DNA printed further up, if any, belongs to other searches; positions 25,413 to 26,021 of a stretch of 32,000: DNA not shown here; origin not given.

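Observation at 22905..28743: Four tandem paralogous glycosyltransferases: a GT-A (GT2) domain fused to a shared C-terminal module that looks like an orphan GT-B N-terminal half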

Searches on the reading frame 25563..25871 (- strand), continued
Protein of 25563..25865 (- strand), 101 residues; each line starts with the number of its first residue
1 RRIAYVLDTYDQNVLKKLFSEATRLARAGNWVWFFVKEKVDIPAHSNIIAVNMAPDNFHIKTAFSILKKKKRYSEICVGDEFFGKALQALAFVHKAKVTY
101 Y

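Call 41: search_protein_families(library=pfam, alignment_id=A5, max_evalue=1)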
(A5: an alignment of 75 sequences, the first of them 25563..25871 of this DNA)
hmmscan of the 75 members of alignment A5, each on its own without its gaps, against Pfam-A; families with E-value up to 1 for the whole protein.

A. member 1, window:25563-25871:- (103 aa): 0 families

B. families by the number of members that match (of 75 scanned): 35 families (the first 25 are shown)
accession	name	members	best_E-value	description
PF13439.12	Glyco_transf_4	10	0.0016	Glycosyltransferase Family 4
PF13579.12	Glyco_trans_4_4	4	0.0052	Glycosyl transferase 4-like domain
PF13614.12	AAA_31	2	0.0027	AAA domain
PF24635.1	DUF7632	2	0.0042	Domain of unknown function (DUF7632)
PF09902.14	DUF2129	1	0.0016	Uncharacterized protein conserved in bacteria (DUF2129)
PF09351.15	DUF1993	1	0.0041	Domain of unknown function (DUF1993)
PF03908.18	Sec20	1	0.0062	Sec20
PF22842.2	Pel9A-like_beta_helix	1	0.0063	Pel9A-like, right handed beta helix region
PF13716.11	CRAL_TRIO_2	1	0.013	Divergent CRAL/TRIO domain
PF14687.11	DUF4460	1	0.024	Domain of unknown function (DUF4460)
PF17272.7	DUF5337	1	0.029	Family of unknown function (DUF5337)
PF08973.16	TM1506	1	0.031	Domain of unknown function (DUF1893)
PF05989.17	Chordopox_A35R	1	0.036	Chordopoxvirus A35R protein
PF23057.1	RBD_ZCCHC3_1st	1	0.04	ZCCHC3, first RNA-binding domain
PF02335.20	Cytochrom_C552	1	0.041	Cytochrome c552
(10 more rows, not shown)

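Call 42: search_solved_structures(query=A5, max_evalue=10, show_alignments=3)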
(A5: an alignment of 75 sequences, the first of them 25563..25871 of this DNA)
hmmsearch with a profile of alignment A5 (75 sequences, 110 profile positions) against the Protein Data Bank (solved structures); distinct sequences matched with E-value up to 10: 8.
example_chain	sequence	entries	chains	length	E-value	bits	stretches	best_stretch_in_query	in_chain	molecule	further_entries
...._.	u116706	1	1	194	0.0029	20.6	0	71-102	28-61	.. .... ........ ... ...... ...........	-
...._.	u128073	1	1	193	0.0051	19.8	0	71-102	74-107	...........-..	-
9fqr_Hb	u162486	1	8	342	0.11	15.5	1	48-93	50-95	Probable inactive peptidyl-prolyl cis-trans isomerase-like 6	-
2nbs_A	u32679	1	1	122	0.15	15.1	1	6-58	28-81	E_1r26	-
8utt_K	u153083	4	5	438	0.27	14.2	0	75-95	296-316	Kinesin-like protein KIF1A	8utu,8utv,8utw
2fk6_A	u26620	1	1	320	1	12.4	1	17-65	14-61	RIBONUCLEASE Z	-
2hq7_A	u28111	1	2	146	1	12.4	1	21-94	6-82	Protein, related to general stress protein 26(GS26) of B.subtilis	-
1y44_A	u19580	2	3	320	1.1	12.3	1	17-65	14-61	Ribonuclease Z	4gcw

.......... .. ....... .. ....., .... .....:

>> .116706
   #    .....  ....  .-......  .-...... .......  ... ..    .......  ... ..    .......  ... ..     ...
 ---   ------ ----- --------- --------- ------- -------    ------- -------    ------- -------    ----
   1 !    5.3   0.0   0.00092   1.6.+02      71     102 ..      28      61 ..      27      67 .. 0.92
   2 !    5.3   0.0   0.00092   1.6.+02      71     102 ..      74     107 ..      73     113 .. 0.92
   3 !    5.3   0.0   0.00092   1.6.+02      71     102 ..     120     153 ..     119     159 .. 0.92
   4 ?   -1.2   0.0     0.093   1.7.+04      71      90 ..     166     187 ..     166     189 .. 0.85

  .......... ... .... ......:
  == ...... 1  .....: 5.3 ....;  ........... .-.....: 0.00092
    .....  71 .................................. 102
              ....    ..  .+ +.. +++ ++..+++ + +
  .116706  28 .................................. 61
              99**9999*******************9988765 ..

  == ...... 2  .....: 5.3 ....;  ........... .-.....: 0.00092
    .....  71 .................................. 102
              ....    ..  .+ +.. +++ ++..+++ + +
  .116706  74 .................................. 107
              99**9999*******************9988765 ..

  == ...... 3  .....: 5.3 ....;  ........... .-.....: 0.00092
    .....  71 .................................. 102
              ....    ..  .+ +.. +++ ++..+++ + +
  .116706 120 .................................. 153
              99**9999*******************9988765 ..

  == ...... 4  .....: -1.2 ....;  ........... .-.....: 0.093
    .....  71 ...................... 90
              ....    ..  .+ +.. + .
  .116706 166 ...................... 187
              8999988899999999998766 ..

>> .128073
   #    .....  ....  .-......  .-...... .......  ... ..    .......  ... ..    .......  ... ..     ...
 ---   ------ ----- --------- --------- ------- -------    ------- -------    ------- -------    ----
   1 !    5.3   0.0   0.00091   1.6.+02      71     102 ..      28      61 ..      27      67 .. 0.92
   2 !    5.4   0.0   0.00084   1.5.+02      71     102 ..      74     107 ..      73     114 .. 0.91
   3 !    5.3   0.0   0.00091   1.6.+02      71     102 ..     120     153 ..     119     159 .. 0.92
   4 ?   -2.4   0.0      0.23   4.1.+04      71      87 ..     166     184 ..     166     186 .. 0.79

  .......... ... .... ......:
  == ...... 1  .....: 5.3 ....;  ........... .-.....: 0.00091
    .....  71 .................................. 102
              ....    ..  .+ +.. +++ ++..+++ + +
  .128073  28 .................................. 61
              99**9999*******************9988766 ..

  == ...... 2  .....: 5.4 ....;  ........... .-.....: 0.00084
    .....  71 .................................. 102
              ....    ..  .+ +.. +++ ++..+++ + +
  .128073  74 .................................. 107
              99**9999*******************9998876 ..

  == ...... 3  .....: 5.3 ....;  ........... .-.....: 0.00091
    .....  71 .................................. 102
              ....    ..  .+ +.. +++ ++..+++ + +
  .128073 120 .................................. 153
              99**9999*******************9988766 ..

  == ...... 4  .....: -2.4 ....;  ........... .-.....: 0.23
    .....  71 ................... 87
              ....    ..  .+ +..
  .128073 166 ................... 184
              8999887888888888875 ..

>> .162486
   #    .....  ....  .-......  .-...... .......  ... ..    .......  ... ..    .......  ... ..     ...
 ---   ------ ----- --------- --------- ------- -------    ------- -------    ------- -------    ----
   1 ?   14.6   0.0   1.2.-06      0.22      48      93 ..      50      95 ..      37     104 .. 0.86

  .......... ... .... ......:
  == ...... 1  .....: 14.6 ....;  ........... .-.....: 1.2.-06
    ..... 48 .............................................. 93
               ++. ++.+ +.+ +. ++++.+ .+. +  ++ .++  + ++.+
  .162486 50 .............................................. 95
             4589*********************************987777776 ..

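Call 55: list_cluster_members(proteins=[P0125, P0131, P0133, P0144, P0149, P0155, P0161, P0163, P0174, P0143])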
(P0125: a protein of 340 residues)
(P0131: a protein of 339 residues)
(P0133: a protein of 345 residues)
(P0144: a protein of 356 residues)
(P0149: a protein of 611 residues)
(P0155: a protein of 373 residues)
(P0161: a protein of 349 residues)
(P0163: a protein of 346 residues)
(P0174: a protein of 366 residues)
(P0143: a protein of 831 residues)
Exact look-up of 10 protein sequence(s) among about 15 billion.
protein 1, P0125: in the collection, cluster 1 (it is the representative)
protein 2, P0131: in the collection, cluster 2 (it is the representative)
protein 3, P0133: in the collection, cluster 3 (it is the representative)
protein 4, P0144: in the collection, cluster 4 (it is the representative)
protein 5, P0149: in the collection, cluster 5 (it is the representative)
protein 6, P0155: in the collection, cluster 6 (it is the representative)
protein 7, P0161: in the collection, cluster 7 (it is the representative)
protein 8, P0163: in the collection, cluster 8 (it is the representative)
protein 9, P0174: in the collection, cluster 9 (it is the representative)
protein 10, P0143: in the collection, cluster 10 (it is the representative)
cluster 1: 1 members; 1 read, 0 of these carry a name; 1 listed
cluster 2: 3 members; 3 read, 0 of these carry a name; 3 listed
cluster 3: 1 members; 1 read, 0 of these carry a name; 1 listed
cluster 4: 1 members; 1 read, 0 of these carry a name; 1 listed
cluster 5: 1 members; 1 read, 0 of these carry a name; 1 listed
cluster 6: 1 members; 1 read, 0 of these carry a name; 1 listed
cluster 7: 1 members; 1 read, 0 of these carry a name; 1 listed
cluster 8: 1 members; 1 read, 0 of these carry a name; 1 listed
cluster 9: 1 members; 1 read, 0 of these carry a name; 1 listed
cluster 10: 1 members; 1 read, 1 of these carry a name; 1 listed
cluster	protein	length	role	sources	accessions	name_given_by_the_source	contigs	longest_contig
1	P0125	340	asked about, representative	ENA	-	-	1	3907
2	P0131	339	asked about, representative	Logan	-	-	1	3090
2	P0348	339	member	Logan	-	-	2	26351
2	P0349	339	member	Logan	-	-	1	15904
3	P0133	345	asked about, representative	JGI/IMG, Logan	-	-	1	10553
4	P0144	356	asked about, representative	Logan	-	-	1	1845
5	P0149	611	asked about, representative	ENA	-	-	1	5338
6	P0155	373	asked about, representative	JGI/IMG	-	-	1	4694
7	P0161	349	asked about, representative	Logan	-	-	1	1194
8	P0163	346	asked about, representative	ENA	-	-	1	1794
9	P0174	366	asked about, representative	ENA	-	-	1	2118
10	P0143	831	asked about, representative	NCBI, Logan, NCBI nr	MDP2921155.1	MAG: glycosyltransferase [Candidatus Omnitrophota bacterium] | glycosyltransferase [Candidatus Omnitrophota bacterium]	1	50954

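Call 66: find_homologous_proteins(query=P0155, max_evalue=1e-10)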
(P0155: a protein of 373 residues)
Query P0155 (373 aa): 46 proteins with E <= 1e-10 among 2623 candidates.
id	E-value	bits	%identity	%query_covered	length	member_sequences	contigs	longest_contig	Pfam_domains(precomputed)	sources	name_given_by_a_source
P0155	4.1e-252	854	100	100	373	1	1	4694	PF13712.13,PF13641.13,PF00535.33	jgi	-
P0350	9.3e-101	356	49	91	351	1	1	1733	PF13641.13,PF00535.33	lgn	-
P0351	1.0e-99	352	45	98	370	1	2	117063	PF13641.13,PF00535.33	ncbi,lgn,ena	-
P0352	3.5e-99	350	47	93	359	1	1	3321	PF13641.13,PF00535.33,PF12804.14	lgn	-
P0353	1.9e-98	348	47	94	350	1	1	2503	PF13641.13,PF00535.33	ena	-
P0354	6.9e-98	346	50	85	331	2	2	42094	PF13712.13,PF13641.13,PF00535.33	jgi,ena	-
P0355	1.8e-97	345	47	85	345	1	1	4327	PF13712.13,PF13641.13,PF00535.33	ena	-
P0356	5.1e-97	343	47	93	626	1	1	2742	PF13641.13,PF00535.33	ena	-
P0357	2.6e-96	341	46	96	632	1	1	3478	PF13641.13,PF00535.33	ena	-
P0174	3.4e-95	337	46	94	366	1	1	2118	PF13712.13,PF13641.13,PF00535.33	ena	-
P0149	1.6e-94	335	46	95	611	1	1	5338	PF10111.15,PF13641.13,PF00535.33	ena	-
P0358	3.4e-94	334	47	91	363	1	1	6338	PF13632.13,PF13641.13,PF00535.33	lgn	-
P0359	4.5e-93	330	44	89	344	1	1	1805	PF13712.13,PF13641.13,PF00535.33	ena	-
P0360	2.1e-92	328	48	90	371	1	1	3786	PF13641.13,PF00535.33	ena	-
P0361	4.0e-92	327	45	92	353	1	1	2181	PF13641.13,PF00535.33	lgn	-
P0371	3.5e-81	291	42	85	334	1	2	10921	PF13641.13,PF00535.33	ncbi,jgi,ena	-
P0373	9.0e-80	287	42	86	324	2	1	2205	PF13641.13,PF00535.33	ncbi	-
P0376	1.3e-67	246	37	91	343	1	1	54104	PF13641.13,PF00535.33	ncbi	-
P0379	2.9e-64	236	40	91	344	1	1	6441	PF13712.13,PF13506.14,PF13641.13,PF00535.33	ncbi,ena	-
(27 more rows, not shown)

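Call 67: find_encoding_contigs(protein=P0351, flank=10000, max_places=2)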
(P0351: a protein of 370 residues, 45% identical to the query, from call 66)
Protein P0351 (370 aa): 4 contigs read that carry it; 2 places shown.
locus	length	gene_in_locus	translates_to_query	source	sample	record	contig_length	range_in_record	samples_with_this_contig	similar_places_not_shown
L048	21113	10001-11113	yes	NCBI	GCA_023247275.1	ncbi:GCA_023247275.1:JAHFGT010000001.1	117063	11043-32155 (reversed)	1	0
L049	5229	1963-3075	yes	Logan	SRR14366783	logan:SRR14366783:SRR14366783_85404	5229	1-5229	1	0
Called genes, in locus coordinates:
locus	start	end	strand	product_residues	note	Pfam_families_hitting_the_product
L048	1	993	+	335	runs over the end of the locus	PF01073:3Beta_HSD, PF01370:Epimerase, PF02719:Polysacc_synt_2, PF04321:RmlD_sub_bind, PF13460:NAD_binding_10 (weak), PF16363:GDP_Man_Dehyd, PF07993:NAD_binding_4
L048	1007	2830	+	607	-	PF00953:Glycos_transf_4, PF13727:CoA_binding_3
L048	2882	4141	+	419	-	PF04932:Wzy_C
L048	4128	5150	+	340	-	PF01075:Glyco_transf_9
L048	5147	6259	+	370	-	PF01075:Glyco_transf_9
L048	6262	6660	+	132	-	-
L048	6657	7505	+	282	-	PF13524:Glyco_trans_1_2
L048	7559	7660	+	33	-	-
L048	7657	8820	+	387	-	PF01073:3Beta_HSD, PF01370:Epimerase, PF02719:Polysacc_synt_2, PF05368:NmrA, PF13460:NAD_binding_10, PF16363:GDP_Man_Dehyd, PF01370:Epimerase, PF16363:GDP_Man_Dehyd, +4 more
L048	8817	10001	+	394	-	PF00535:Glycos_transf_2, PF13641:Glyco_tranf_2_3, PF13506:Glyco_transf_21 (weak), PF13632:Glyco_trans_2_3 (weak)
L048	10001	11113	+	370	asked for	PF13641:Glyco_tranf_2_3, PF00535:Glycos_transf_2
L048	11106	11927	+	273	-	PF00535:Glycos_transf_2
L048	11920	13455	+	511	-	PF13231:PMT_2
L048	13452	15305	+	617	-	PF00535:Glycos_transf_2, PF10111:Glyco_tranf_2_2 (faint), PF13641:Glyco_tranf_2_3, PF00535:Glycos_transf_2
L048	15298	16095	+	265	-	PF05401:NodS, PF13489:Methyltransf_23, PF13847:Methyltransf_31, PF08241:Methyltransf_11, PF08242:Methyltransf_12, PF13649:Methyltransf_25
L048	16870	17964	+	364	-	PF06925:MGDG_synth, PF13439:Glyco_transf_4 (weak), PF02350:Epimerase_2 (faint), PF00534:Glycos_transf_1, PF04101:Glyco_tran_28_C, PF13692:Glyco_trans_1_4 (weak)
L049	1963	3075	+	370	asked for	PF13641:Glyco_tranf_2_3, PF00535:Glycos_transf_2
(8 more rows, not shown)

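Call 68: list_cluster_members(proteins=[P0351, P0376, P0371, P0373, P0379])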
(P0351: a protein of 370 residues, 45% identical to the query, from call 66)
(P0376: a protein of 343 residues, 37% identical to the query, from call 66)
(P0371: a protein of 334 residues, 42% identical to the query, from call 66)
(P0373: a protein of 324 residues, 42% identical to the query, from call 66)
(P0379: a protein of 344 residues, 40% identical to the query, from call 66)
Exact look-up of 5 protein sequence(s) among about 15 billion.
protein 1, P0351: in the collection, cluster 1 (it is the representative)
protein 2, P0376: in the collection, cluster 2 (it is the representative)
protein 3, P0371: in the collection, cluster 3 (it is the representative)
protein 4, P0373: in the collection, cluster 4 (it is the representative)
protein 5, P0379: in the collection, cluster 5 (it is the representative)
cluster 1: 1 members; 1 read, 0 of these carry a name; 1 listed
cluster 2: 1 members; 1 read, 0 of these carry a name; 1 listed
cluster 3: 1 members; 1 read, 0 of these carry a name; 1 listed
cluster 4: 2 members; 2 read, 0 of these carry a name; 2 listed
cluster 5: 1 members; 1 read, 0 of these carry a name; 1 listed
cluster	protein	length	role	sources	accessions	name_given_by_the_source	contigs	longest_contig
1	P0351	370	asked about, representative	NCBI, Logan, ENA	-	-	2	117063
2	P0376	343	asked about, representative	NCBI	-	-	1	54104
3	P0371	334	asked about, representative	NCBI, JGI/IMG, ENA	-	-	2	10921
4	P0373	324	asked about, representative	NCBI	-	-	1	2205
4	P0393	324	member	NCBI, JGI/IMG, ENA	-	-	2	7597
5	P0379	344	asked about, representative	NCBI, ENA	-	-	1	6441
